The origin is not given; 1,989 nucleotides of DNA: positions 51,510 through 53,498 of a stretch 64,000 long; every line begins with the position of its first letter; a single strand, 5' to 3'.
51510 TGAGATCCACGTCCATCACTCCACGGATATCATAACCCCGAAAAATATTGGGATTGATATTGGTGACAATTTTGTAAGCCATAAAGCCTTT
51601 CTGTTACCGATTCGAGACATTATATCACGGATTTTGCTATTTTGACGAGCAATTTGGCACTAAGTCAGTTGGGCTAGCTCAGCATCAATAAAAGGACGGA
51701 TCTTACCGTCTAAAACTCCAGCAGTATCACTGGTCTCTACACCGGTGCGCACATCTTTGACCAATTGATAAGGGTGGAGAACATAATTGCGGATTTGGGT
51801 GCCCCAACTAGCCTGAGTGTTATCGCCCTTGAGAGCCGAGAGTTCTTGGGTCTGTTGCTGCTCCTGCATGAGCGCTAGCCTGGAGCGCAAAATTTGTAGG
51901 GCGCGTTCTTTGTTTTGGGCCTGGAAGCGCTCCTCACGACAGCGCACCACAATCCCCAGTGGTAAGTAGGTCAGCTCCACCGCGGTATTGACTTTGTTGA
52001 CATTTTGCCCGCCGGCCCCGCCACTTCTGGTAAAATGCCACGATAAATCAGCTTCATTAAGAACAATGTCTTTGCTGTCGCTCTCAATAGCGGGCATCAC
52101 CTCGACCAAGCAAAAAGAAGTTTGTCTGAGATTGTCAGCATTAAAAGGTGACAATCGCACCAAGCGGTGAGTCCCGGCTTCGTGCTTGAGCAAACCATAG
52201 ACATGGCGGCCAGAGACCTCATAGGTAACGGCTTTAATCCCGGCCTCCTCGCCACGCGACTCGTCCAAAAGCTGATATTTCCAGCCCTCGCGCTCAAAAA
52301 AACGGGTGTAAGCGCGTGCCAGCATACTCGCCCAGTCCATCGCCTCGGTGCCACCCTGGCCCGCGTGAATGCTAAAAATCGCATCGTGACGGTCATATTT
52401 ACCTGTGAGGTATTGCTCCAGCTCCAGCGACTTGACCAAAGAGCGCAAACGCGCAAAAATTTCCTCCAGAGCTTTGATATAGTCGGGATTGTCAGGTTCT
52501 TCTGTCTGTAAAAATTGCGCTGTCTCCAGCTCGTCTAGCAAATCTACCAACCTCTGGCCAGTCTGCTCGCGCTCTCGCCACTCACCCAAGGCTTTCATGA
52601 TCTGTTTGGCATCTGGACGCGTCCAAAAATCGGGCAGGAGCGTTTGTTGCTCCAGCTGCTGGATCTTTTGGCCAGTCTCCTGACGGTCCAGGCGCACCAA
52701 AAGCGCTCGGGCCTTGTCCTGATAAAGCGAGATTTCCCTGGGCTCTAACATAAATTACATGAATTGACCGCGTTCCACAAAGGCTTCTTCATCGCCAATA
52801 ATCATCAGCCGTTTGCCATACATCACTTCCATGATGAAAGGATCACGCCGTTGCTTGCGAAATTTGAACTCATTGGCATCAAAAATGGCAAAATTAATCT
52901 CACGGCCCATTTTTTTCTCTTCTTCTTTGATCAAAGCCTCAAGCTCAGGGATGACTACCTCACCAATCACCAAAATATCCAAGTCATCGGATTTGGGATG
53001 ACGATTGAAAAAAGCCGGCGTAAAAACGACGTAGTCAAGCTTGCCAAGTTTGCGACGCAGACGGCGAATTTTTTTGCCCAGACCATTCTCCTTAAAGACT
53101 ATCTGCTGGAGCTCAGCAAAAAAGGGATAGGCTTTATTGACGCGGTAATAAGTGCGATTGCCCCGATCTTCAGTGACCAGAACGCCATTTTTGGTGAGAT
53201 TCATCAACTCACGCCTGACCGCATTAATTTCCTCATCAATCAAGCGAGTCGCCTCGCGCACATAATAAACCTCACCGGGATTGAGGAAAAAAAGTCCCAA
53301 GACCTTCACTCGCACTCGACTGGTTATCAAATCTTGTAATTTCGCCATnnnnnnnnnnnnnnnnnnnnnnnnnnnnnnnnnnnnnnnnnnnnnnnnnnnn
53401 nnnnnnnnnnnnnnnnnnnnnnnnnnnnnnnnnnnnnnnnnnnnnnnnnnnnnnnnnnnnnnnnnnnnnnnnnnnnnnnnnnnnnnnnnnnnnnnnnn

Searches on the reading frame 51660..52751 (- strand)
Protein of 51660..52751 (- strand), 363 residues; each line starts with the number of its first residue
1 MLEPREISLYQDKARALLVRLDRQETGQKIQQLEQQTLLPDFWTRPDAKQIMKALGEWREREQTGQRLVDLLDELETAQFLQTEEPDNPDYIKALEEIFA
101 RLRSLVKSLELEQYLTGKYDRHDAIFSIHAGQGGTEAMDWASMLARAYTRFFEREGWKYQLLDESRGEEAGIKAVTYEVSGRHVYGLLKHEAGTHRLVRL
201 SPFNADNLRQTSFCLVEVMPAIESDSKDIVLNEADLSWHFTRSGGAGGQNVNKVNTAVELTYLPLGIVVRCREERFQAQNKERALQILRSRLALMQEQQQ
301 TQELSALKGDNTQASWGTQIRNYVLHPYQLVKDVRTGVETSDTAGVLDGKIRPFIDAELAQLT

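Call 10: search_protein_families(library=pfam, proteins=[window:51660-52751:-])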
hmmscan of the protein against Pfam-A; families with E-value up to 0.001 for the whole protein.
window:51660-52751:- (363 aa): 2 families
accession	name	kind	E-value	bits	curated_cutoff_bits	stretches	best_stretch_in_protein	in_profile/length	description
PF03462.23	PCRF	-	7.2e-45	153.6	24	1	28-216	3-194/194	PCRF domain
PF00472.26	RF-1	-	4.3e-34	117.4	35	1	227-335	3-116/116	RF-1 domain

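Call 17: find_related_loci(query=window:51660-52751:-, collection=genome_contigs, flank=10000)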
Query window:51660-52751:- (363 aa) in genome_contigs; peptide patterns used: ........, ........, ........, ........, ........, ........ (x = any residue, [..] = any of these).
599 stretches matched a pattern (row limit reached: there are more); 573 encode a relative of the query (tblastn E <= 1e-3); the best 80 are kept; 80 distinct loci.
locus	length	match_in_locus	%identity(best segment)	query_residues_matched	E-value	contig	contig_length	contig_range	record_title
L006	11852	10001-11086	77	1-363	0e+0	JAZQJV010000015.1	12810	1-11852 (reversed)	MAG: Patescibacteria group bacterium isolate T1900044616_TS20190082.MAGScoT_cleanbin_000078 SGB_856_k141_548934, whole g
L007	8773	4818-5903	57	1-362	6e-135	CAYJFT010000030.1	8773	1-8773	MAG TPA_asm: uncultured Pseudomonadales bacterium isolate ERP123703_co1_72 genome assembly, contig: NODE_8421_length_877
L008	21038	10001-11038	57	21-359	5e-127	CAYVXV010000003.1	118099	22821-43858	MAG TPA_asm: uncultured Pseudomonadales bacterium isolate SRP193661_co2_36 genome assembly, contig: NODE_109_length_1180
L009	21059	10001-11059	54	12-362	4e-126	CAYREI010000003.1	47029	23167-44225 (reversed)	MAG TPA_asm: uncultured Pseudomonadales bacterium isolate SRP191223_co1_123 genome assembly, contig: NODE_487_length_470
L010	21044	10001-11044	54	12-359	3e-125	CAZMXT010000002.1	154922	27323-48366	MAG TPA_asm: uncultured Pseudomonadales bacterium isolate SRP128246_co1_515 genome assembly, contig: NODE_26_length_1549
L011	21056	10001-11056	57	13-362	6e-125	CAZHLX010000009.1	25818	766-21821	MAG TPA_asm: uncultured Pseudomonadales bacterium isolate SRP167671_co2_247 genome assembly, contig: NODE_2535_length_25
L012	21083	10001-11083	55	12-362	2e-123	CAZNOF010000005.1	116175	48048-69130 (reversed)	MAG TPA_asm: uncultured Pseudomonadales bacterium isolate SRP170004_co1_5 genome assembly, contig: NODE_170_length_11617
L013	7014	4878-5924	54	13-362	4e-123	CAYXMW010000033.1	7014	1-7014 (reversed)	MAG TPA_asm: uncultured Pseudomonadales bacterium isolate SRP191223_co1_89 genome assembly, contig: NODE_14166_length_70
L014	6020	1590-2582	60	30-359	2e-123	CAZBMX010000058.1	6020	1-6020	MAG TPA_asm: uncultured Pseudomonadales bacterium isolate SRP192515_co1_124 genome assembly, contig: NODE_13960_length_6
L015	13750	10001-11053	56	6-359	1e-122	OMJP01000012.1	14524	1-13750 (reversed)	bacterium isolate AM_2116 genome assembly, contig: k99_522433, whole genome shotgun sequence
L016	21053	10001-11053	54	6-359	2e-122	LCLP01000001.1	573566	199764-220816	MAG: Candidatus Pacebacteria bacterium GW2011_GWA1_46_10 UX28_C0001, whole genome shotgun sequence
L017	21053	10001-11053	54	6-359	3e-120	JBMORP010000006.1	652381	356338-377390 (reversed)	MAG: Patescibacteria group bacterium isolate Betzabe_MAG183 MAG183_6, whole genome shotgun sequence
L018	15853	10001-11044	55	13-359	3e-120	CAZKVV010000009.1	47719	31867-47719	MAG TPA_asm: uncultured Pseudomonadales bacterium isolate SRP286056_co2_531 genome assembly, contig: NODE_838_length_477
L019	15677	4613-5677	52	7-362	1e-119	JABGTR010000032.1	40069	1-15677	MAG: Candidatus Paceibacterota bacterium isolate SI034_bin135 k141_996483, whole genome shotgun sequence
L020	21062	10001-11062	53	6-359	1e-119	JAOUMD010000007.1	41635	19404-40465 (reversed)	MAG: Candidatus Paceibacterota bacterium isolate 8_1_July_SF_Bin25 8_1_July_SF_Bin25_scaffold_44_c2, whole genome shotgu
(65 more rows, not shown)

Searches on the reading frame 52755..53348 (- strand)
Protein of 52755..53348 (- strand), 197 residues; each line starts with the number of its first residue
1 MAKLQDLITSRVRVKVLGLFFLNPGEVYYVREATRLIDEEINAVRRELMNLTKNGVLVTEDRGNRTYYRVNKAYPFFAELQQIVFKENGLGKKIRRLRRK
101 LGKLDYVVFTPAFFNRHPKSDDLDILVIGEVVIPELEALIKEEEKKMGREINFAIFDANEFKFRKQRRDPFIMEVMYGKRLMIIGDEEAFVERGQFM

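Call 10: search_protein_families(library=pfam, proteins=[window:52755-53348:-])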
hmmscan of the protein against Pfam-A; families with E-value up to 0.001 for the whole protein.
window:52755-53348:- (197 aa): 1 family
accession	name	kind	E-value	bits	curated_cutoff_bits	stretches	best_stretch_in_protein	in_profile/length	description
PF24033.1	DUF7342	-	0.00089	19.7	31.6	0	23-85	16-75/150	Family of unknown function (DUF7342)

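Call 13: find_encoding_contigs(protein=window:52755-53348:-, flank=10000, max_places=10)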
Protein window:52755-53348:- (197 aa): 6 contigs read that carry it; 5 places shown.
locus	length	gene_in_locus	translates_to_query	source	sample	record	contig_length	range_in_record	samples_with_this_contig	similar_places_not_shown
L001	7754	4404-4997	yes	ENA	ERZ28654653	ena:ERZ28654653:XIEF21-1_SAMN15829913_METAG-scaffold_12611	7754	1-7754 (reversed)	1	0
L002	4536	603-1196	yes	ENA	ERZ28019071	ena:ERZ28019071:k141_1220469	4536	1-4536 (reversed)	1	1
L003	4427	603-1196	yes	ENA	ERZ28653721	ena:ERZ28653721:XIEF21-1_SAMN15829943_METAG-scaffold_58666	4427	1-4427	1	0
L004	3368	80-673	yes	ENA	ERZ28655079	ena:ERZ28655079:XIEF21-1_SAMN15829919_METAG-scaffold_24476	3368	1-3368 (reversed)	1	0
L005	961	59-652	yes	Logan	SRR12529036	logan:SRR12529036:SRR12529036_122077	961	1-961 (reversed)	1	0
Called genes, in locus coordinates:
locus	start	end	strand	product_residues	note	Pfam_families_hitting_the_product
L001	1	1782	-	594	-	?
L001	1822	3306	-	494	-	-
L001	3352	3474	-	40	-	-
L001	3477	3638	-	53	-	-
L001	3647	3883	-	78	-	-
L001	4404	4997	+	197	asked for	-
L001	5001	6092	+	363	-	PF03462:PCRF, PF00472:RF-1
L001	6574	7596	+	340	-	-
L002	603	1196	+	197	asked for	-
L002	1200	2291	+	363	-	PF03462:PCRF, PF00472:RF-1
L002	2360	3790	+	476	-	PF02878:PGM_PMM_I, PF02879:PGM_PMM_II, PF02880:PGM_PMM_III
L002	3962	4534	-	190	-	?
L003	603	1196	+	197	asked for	-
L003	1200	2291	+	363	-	PF03462:PCRF, PF00472:RF-1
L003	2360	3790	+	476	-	PF02878:PGM_PMM_I, PF02879:PGM_PMM_II, PF02880:PGM_PMM_III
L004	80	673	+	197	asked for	-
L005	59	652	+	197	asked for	-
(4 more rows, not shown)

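Call 64: list_cluster_members(proteins=[window:52755-53348:-, window:51660-52751:-, P0003])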
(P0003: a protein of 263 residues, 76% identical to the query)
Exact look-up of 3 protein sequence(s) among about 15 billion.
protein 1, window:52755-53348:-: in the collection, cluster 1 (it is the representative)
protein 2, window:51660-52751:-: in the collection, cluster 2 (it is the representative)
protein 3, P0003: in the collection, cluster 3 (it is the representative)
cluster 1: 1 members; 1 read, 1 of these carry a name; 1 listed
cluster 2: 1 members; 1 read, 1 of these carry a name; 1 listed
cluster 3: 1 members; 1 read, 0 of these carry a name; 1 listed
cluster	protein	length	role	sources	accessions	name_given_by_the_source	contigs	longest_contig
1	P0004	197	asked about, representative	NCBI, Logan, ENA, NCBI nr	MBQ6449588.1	hypothetical protein IJJ08_01655 [bacterium] | hypothetical protein [bacterium]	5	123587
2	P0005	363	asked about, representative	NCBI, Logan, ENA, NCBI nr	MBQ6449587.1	peptide chain release factor 2 [bacterium]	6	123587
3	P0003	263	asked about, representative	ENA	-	-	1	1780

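Call 86: search_solved_structures(query=window:52755-53348:-, max_evalue=10)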
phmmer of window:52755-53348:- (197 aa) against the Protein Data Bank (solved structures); distinct sequences matched with E-value up to 10: 1.
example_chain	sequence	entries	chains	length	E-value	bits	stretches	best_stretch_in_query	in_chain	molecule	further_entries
4dnn_A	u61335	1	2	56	0.73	12.8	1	32-56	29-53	Protein quaking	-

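Call 93: predict_structure(protein=window:52755-53348:-)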
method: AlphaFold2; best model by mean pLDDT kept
length: 197 residues; sequences in the alignment: 1
mean_pLDDT: 41.1   pTM: 0.37
mean pLDDT of the five models: 41.1, 40.3, 38.6, 36.6, 33.1
residues with pLDDT >= 90: 0; 70-90: 2; 50-70: 40; < 50: 155
segments of 3 or more residues with pLDDT < 50: 1-88, 103-124, 128-132, 158-197
pLDDT, mean of each block of 10 residues (from residue 1): 31 32 36 34 41 35 41 40 44 59 46 31 48 59 65 51 45 27 27 24
secondary structure, 60 per line:
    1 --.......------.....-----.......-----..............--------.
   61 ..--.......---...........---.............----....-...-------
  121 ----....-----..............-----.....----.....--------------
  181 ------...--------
elements in order: H3-9 E16-20 E26-32 H38-51 E60-62 E65-71 H75-85 H89-101 E106-109 E125-128 H134-147 E153-157 E162-166

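Call 94: search_protein_families(library=pfam, proteins=[window:52755-53348:-], max_evalue=5)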
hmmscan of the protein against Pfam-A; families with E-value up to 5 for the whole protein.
window:52755-53348:- (197 aa): 7 families
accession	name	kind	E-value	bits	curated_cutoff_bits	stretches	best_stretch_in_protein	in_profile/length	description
PF24033.1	DUF7342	-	0.00089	19.7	31.6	1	23-85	16-75/150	Family of unknown function (DUF7342)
PF16544.10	STAR_dimer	-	0.021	14.8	26.3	1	35-50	31-46/53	Homodimerisation region of STAR domain protein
PF23493.1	CysS_C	-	0.023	15.3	23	1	91-108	24-41/51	Cysteinyl-tRNA ligase anticodon binding domain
PF07848.18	PaaX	-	0.034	14.8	24.8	1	42-70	38-66/70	PaaX-like protein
PF04504.20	GeBP-like_DBD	-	0.056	14.6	29.5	1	58-102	20-64/94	Glabrous-enhancer-binding protein-like family, DBD domain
PF01909.29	NTP_transf_2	-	0.1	13.5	21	1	120-166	31-84/93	Nucleotidyltransferase domain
PF19100.5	DUF5787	-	0.16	12.1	25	1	11-88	35-110/278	Family of unknown function (DUF5787)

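Call 95: search_protein_families(library=ncbifam, proteins=[window:52755-53348:-], max_evalue=1)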
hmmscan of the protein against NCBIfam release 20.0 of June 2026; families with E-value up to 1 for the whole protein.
window:52755-53348:- (197 aa): 3 families
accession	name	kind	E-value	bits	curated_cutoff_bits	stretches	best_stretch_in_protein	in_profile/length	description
NF033788.1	HTH_metalloreg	subfamily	0.041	13.7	55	1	29-72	27-70/77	metalloregulator ArsR/SmtB family transcription factor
TIGR02277.1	PaaX_trns_reg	equivalog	0.071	12.7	264.55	1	39-86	32-80/279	phenylacetic acid degradation operon negative regulatory protein PaaX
NF041413.1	ArsR_Rv2640c_fam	equivalog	0.092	13.1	155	1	9-72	40-103/118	Rv2640c family ArsR-like transcriptional regulator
